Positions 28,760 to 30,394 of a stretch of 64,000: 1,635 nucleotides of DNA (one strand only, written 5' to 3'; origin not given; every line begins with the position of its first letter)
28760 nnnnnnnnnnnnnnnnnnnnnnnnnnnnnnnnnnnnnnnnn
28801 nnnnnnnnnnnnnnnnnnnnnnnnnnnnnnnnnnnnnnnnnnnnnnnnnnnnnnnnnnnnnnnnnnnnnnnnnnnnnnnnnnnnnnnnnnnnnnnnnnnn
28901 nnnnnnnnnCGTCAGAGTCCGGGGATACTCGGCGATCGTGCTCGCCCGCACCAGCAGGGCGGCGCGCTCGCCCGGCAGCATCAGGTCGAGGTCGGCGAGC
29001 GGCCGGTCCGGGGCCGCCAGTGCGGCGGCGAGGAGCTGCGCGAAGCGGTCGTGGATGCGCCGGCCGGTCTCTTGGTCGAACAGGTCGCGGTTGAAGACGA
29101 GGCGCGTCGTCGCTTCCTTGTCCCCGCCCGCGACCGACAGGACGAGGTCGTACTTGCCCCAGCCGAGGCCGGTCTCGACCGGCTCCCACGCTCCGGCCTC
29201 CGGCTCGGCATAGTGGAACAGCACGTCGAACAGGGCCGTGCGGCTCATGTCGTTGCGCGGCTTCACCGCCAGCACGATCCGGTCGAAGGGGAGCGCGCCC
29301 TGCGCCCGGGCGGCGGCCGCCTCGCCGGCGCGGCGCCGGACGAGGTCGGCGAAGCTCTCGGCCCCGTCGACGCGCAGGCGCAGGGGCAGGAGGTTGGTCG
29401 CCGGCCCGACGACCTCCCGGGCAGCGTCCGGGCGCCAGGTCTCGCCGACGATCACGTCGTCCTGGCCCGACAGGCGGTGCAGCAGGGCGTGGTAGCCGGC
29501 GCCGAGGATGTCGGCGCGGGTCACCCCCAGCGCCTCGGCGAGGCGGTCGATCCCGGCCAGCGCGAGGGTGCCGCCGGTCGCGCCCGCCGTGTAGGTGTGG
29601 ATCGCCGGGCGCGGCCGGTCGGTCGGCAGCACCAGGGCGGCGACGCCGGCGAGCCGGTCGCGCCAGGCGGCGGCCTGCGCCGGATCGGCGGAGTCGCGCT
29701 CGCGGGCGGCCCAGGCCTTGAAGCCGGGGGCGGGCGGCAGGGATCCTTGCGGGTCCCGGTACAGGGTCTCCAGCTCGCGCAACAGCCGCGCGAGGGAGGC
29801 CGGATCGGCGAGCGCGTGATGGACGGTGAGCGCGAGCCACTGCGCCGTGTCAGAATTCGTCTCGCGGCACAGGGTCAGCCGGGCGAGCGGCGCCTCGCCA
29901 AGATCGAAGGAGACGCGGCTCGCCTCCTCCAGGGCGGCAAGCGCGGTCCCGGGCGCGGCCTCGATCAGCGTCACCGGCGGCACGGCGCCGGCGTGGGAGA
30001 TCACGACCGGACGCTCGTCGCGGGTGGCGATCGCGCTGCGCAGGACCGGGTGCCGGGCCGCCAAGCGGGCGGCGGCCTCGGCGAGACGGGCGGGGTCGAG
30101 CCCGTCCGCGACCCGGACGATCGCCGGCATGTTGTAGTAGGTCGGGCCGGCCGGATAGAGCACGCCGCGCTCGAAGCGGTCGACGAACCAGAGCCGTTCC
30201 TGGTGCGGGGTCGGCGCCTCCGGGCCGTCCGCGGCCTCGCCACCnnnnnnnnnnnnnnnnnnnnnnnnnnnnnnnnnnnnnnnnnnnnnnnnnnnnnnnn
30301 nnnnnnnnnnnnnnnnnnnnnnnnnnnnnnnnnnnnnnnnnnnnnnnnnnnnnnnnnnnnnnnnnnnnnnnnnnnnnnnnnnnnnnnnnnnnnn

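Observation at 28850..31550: Two complete condensation-family domains in tandem with no intervening carrier protein (T-C-C-A-T)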

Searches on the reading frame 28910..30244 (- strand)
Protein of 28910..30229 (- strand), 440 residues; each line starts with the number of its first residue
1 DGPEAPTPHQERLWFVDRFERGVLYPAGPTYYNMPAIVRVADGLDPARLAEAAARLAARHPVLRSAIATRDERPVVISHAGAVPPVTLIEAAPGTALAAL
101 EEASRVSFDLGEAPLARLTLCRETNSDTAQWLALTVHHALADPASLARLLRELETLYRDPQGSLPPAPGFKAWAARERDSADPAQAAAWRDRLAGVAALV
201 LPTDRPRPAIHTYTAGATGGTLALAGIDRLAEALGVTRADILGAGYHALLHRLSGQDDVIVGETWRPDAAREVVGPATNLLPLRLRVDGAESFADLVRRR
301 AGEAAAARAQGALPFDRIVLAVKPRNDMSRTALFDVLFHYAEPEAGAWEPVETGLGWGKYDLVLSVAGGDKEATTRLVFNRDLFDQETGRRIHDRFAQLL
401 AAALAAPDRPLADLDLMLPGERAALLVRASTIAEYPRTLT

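Call 10: search_protein_families(library=pfam, proteins=[window:28910-30229:-], max_evalue=0.01)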
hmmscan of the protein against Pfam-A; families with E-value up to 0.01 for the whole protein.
window:28910-30229:- (440 aa): 1 family
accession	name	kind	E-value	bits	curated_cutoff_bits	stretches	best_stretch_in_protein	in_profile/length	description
PF00668.25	Condensation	-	2.6e-56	191.7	30.6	1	7-426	8-456/456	Condensation domain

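Call 12: search_solved_structures(query=window:28910-30229:-, max_evalue=0.001)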
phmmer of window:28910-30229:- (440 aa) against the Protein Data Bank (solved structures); distinct sequences matched with E-value up to 0.001: 37.
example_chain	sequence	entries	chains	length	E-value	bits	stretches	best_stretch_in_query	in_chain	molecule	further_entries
6oyf_A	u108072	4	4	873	1.2e-34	123.6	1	9-439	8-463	Txo1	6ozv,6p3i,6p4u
7kvw_A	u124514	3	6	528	1.7e-34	123.2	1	2-416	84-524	PCP-C didomain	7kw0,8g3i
6p1j_A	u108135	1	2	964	4.3e-34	121.8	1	10-439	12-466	Txo2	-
7kw2_A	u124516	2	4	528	9.1e-34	120.8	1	2-416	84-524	PCP-C didomain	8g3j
8fx6_A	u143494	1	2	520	1.3e-33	120.3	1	2-412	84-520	PCP-C didomain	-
8fx7_A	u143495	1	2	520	6.7e-33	117.9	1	2-412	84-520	PCP-C didomain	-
2jgp_A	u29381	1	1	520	4.3e-32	115.2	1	9-416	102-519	TYROCIDINE SYNTHETASE 3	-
5u89_A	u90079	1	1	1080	9.9e-31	110.8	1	10-431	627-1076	Amino acid adenylation domain protein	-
8qnf_A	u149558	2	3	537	2.4e-26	96.3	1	12-422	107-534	Condensation domain TomBC from the Tomaymycin non-ribosomal peptide synthetase | Tomaymycin non-ribosomal peptide synthetase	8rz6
8xjz_C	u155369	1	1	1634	3.8e-22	82.5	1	26-428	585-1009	Peptide synthetase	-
4znm_A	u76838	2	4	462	1.8e-19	73.7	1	7-322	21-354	C-domain type II peptide synthetase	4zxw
6mfy_A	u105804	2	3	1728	1.2e-18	70.9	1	33-438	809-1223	Linear gramicidin synthase subunit A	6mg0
6mfz_A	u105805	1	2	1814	1.3e-18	70.8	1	33-438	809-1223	Linear gramicidin synthase subunit A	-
9be3_A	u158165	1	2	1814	1.3e-18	70.8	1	33-438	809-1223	Linear gramicidin synthase subunit A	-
9be4_A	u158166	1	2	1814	1.3e-18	70.8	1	33-438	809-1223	Linear gramicidin synthase subunit A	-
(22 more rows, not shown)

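Call 32: find_homologous_proteins(query=window:28910-30229:-, max_evalue=1e-20)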
Query window:28910-30229:- (440 aa): 16 proteins with E <= 1e-20 among 8000 candidates.
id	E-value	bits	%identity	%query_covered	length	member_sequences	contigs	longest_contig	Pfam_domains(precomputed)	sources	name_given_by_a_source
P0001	7.6e-48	182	38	81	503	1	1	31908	PF00668.26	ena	-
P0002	7.0e-42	162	31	90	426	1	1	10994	PF00668.26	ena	-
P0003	2.6e-38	151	37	91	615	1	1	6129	PF00668.26,PF00501.35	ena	-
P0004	8.4e-38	149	34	95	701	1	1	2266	PF00668.26,PF00550.32,PF00501.35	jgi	-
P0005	1.9e-35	141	37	68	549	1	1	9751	PF00668.26,PF00501.35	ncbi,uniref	ncbi:condensation domain-containing protein, partial [Micromonospora sp. 4G55]|uniref:condensation d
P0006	2.0e-35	141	33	94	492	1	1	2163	PF00668.26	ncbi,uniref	ncbi:condensation domain-containing protein, partial [Streptomyces achromogenes]|uniref:condensation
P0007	8.3e-35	139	93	10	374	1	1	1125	PF00668.26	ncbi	ncbi:hypothetical protein CS379_07670, partial [Methylobacterium frigidaeris]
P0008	1.1e-34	139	33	95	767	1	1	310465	PF00668.26,PF00501.35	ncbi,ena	-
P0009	6.1e-34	136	33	100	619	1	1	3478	PF00668.26,PF00501.35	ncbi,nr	ncbi:MAG TPA: condensation domain-containing protein, partial [Thermoanaerobaculia bacterium]|nr:con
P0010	1.1e-33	135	35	95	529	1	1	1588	PF00668.26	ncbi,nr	ncbi:MAG TPA: condensation domain-containing protein, partial [Thermoanaerobaculia bacterium]|nr:con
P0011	1.9e-33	135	36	95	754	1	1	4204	PF00668.26,PF00501.35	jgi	jgi:non-ribosomal peptide synthetase component F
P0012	1.2e-32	132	35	95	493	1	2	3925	PF00668.26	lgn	-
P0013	6.3e-31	126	37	70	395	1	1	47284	PF00668.26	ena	-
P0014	1.9e-29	121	30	96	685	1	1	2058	PF00668.26,PF00550.32,PF00501.35,PF23297.2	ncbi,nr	ncbi:MAG: AMP-binding protein, partial [Singulisphaera sp.]|nr:AMP-binding protein [Singulisphaera s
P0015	1.1e-25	109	33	96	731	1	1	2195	PF00668.26,PF00550.32,PF00501.35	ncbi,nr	ncbi:MAG TPA: condensation domain-containing protein, partial [Longimicrobiaceae bacterium]|nr:conde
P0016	9.8e-21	93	28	92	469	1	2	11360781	PF00668.26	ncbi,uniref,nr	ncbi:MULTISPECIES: condensation domain-containing protein [unclassified Streptomyces]|uniref:condens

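Call 49: search_protein_representatives(protein=window:28910-30229:-)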
Query: 440 residues. Proteins with E-value up to 0.001 (for the whole library): 65951; up to 1e-10: 49073; up to 1e-30: 16704. The best 150 are listed.
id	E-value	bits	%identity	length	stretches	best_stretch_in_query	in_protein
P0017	1.6e-260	881.1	39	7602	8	8-434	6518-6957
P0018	4.2e-246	833.6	37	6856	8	6-427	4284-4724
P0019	1.0e-231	786.2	36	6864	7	9-436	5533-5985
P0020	1.7e-227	772.3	34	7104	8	9-438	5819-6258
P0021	2.3e-224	762.0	35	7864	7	4-438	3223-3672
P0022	5.8e-217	737.6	34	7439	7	7-426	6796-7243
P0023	2.6e-216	735.4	30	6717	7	7-437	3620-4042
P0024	9.4e-216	733.6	33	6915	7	10-428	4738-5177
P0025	5.7e-210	714.6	33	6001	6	9-436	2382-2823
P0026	1.4e-204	696.8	37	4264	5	9-414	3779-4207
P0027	4.9e-199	678.5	39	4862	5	9-431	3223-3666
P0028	2.9e-198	676.0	31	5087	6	7-423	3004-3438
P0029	6.2e-198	674.9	31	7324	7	7-420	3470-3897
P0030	1.5e-195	667.1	36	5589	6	10-431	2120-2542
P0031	2.7e-194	662.9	34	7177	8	10-424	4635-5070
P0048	4.5e-186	635.8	33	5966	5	8-424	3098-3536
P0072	2.0e-174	597.4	32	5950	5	8-436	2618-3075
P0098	5.8e-169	579.4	38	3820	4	7-440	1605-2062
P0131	1.7e-158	544.9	33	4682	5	8-437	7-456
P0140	3.5e-157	540.6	33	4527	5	7-440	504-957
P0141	4.1e-157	540.4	37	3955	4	5-438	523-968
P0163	1.3e-152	525.6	32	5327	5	7-438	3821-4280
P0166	2.3e-152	524.7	28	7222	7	2-417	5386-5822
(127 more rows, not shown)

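Call 55: list_cluster_members(proteins=[P0023, P0028, P0048, P0072, P0098, P0131, P0140, P0141, P0163, P0166])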
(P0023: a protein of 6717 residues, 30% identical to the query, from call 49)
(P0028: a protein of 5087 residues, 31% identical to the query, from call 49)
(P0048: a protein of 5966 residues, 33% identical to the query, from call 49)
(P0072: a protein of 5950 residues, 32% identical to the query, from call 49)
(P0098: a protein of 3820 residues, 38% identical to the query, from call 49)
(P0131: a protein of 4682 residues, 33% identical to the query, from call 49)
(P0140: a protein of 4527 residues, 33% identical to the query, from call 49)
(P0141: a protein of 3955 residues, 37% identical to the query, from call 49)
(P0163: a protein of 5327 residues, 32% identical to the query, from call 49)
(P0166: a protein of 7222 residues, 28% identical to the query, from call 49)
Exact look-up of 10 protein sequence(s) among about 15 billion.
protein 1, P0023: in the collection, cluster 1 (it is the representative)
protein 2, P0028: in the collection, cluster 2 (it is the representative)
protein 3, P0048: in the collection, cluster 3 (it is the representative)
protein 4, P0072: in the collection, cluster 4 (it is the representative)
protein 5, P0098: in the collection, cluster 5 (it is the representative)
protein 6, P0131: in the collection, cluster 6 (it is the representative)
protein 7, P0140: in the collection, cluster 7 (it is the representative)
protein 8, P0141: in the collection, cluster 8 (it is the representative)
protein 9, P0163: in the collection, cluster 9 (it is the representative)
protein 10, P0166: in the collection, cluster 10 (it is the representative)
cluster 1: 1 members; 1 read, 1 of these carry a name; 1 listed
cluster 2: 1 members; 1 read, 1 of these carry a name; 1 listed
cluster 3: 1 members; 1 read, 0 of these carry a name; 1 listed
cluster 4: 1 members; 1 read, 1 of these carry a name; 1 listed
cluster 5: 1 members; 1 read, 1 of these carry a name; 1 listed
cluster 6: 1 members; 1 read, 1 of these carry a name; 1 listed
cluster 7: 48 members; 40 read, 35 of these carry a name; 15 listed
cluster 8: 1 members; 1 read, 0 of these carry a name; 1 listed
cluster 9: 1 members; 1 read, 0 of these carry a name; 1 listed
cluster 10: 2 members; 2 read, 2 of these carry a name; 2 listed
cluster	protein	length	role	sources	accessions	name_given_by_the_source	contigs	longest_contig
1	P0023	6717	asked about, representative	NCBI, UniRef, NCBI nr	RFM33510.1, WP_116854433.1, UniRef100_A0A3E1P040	non-ribosomal peptide synthetase [Chitinophaga silvisoli] | Amino acid adenylation domain-containing protein n=1 Tax=Chitinophaga silvisoli ... | non-ribosomal peptide synthase/polyketide synthase [Chitinophaga silvisoli]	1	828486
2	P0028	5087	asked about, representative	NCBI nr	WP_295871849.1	non-ribosomal peptide synthetase [uncultured Chitinophaga sp.]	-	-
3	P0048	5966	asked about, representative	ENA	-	-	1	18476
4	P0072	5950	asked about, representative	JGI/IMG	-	amino acid adenylation domain-containing protein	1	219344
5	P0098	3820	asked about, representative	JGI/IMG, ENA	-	amino acid adenylation domain-containing protein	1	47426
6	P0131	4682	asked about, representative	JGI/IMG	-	tyrocidine synthetase-3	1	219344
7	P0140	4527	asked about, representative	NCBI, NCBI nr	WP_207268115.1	non-ribosomal peptide synthetase [Pseudomonas sp. FW305-28]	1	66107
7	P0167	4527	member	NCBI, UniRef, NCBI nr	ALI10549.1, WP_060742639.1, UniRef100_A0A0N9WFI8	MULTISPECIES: non-ribosomal peptide synthetase [Pseudomonas] | Non-ribosomal peptide synthetase n=1 Tax=Pseudomonas fluorescens TaxID=294 ...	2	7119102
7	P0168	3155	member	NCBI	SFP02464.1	amino acid adenylation domain-containing protein, partial [Pseudomonas sp. NFACC24-1]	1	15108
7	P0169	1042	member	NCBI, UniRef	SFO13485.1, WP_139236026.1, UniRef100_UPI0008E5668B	AMP-binding enzyme, partial [Pseudomonas sp. NFACC24-1] | condensation domain-containing protein n=1 Tax=Pseudomonas sp. NFACC24-1 TaxID=1566189 ...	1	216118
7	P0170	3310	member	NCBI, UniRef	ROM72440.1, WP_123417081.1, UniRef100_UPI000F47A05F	non-ribosomal peptide synthetase, partial [Pseudomonas brassicacearum] | non-ribosomal peptide synthetase n=1 Tax=Pseudomonas brassicacearum TaxID=930166 ...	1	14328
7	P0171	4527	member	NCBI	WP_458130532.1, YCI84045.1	amino acid adenylation domain-containing protein [Pseudomonas sp. R3-41]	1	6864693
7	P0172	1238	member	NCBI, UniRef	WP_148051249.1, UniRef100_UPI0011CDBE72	condensation domain-containing protein, partial [Pseudomonas brassicacearum] | condensation domain-containing protein n=1 Tax=Pseudomonas brassicacearum TaxID=930166 ...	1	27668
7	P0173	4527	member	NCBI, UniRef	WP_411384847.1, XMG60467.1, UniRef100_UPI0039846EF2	amino acid adenylation domain-containing protein [Pseudomonas sp. MPB03] | amino acid adenylation domain-containing protein n=1 Tax=Pseudomonas sp. MPB03 ...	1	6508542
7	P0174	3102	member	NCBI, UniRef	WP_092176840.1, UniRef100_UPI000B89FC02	non-ribosomal peptide synthetase, partial [Pseudomonas sp. NFACC37-1] | non-ribosomal peptide synthetase n=1 Tax=Pseudomonas sp. NFACC37-1 TaxID=1566196 ...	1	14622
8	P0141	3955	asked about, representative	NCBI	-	-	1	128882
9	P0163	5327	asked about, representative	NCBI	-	-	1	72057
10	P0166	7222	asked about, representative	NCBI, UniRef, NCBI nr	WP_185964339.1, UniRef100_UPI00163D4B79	non-ribosomal peptide synthase/polyketide synthase [Aliikangiella marina] | non-ribosomal peptide synthase/polyketide synthase n=1 Tax=Aliikangiella marina ...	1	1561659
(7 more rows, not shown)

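Call 76: find_homologous_proteins(query=A1, max_evalue=1e-60)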
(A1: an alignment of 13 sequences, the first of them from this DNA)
Query A1 (13 sequences) (440 aa, profile of the alignment): 18 proteins with E <= 1e-60 among 8000 candidates.
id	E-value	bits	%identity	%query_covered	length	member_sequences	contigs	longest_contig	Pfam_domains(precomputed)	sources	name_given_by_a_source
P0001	6.1e-122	426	38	81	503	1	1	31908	PF00668.26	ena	-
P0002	4.7e-118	413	31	90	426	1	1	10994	PF00668.26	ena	-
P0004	2.3e-100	355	34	95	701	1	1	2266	PF00668.26,PF00550.32,PF00501.35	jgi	-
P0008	4.7e-96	340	33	95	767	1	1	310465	PF00668.26,PF00501.35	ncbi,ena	-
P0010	1.6e-95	339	35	95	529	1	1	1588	PF00668.26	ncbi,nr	ncbi:MAG TPA: condensation domain-containing protein, partial [Thermoanaerobaculia bacterium]|nr:con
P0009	8.8e-92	326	33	99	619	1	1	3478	PF00668.26,PF00501.35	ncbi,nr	ncbi:MAG TPA: condensation domain-containing protein, partial [Thermoanaerobaculia bacterium]|nr:con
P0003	1.4e-91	326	37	91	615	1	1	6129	PF00668.26,PF00501.35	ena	-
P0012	2.6e-89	318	35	95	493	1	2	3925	PF00668.26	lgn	-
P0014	2.3e-88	315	30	96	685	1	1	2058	PF00668.26,PF00550.32,PF00501.35,PF23297.2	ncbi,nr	ncbi:MAG: AMP-binding protein, partial [Singulisphaera sp.]|nr:AMP-binding protein [Singulisphaera s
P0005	2.6e-86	308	37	68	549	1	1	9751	PF00668.26,PF00501.35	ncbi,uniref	ncbi:condensation domain-containing protein, partial [Micromonospora sp. 4G55]|uniref:condensation d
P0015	4.8e-86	307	33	96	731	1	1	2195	PF00668.26,PF00550.32,PF00501.35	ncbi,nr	ncbi:MAG TPA: condensation domain-containing protein, partial [Longimicrobiaceae bacterium]|nr:conde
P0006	8.1e-81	290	33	94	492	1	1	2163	PF00668.26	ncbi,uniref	ncbi:condensation domain-containing protein, partial [Streptomyces achromogenes]|uniref:condensation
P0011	1.1e-75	273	36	95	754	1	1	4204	PF00668.26,PF00501.35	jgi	jgi:non-ribosomal peptide synthetase component F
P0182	6.8e-72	261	29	90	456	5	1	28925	PF00668.26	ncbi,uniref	ncbi:condensation domain-containing protein [Streptomyces sp. NPDC000987]|uniref:condensation domain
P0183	8.6e-72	260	32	95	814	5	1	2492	PF00668.26,PF00550.32,PF00501.35,PF13193.13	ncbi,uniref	ncbi:condensation domain-containing protein, partial [Streptomyces sp. BE20]|uniref:condensation dom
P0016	5.9e-70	254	28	92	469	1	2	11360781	PF00668.26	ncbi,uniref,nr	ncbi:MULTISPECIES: condensation domain-containing protein [unclassified Streptomyces]|uniref:condens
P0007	2.1e-66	243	93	10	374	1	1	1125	PF00668.26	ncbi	ncbi:hypothetical protein CS379_07670, partial [Methylobacterium frigidaeris]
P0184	7.5e-65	238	33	98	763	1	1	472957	PF00668.26,PF00501.35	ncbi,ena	-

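Call 78: find_encoding_contigs(protein=P0001, flank=10000, max_places=3)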
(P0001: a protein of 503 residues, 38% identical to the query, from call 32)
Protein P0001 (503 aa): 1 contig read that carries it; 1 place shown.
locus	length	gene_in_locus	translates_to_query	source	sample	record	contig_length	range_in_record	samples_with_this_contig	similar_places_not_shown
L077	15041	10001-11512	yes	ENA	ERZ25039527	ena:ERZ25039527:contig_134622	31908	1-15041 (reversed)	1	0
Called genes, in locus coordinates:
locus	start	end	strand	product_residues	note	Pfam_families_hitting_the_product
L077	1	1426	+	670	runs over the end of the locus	PF00668:Condensation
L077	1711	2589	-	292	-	-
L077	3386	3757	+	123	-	PF00668:Condensation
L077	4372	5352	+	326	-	PF00668:Condensation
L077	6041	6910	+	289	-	PF00501:AMP-binding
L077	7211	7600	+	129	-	PF08242:Methyltransf_12 (weak)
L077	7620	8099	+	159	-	-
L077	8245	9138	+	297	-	PF00550:PP-binding, PF00668:Condensation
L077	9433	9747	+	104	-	PF00668:Condensation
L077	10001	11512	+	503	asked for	PF00668:Condensation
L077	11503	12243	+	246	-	PF00501:AMP-binding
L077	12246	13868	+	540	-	PF00501:AMP-binding, PF13193:AMP-binding_C, PF00550:PP-binding, PF00975:Thioesterase, PF12697:Abhydrolase_6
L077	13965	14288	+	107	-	-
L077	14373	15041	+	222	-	PF22624:AASDHPPT_N (weak), PF01648:ACPS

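Call 79: find_encoding_contigs(protein=P0002, flank=10000, max_places=3)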
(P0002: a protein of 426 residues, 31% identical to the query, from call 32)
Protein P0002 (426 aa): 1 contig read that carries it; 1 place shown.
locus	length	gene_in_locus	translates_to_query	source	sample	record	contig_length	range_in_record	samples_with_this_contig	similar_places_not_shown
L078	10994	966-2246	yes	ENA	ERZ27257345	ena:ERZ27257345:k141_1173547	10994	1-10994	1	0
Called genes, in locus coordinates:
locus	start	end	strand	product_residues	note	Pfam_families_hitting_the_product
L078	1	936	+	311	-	?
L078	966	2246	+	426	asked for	PF00668:Condensation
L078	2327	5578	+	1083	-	PF00668:Condensation, PF00501:AMP-binding, PF13193:AMP-binding_C, PF00550:PP-binding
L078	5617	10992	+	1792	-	?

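Call 82: find_related_loci(query=A1, collection=metagenome_contigs, flank=4000)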
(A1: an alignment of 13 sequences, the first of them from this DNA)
Query A1 (440 aa) in metagenome_contigs; peptide patterns used: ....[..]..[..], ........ (x = any residue, [..] = any of these).
192 stretches matched a pattern; 134 encode a relative of the query (tblastn E <= 1e-3); the best 80 are kept; 80 distinct loci.
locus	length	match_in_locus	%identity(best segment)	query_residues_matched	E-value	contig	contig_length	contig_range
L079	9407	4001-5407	35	6-432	1e-72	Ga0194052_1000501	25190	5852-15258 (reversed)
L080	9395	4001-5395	37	4-440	2e-70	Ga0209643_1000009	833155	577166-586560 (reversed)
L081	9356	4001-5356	36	6-422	2e-70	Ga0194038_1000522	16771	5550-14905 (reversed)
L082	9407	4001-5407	34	6-422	1e-69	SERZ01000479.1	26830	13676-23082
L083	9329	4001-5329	36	14-431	1e-69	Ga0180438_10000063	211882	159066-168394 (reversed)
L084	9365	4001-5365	33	9-432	2e-63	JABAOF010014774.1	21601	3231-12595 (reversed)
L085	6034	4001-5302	32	15-422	8e-68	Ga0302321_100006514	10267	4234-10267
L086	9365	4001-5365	33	14-431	1e-67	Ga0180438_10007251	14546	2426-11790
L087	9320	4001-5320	35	14-428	5e-66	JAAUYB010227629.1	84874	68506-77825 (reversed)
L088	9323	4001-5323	35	10-433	3e-65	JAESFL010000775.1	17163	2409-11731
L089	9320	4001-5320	33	14-433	5e-65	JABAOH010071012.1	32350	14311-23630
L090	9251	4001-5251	34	14-417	2e-64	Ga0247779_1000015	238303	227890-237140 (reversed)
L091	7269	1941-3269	40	10-440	4e-64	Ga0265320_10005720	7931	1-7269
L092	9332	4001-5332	35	6-422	5e-64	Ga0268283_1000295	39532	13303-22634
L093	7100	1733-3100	35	5-432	4e-64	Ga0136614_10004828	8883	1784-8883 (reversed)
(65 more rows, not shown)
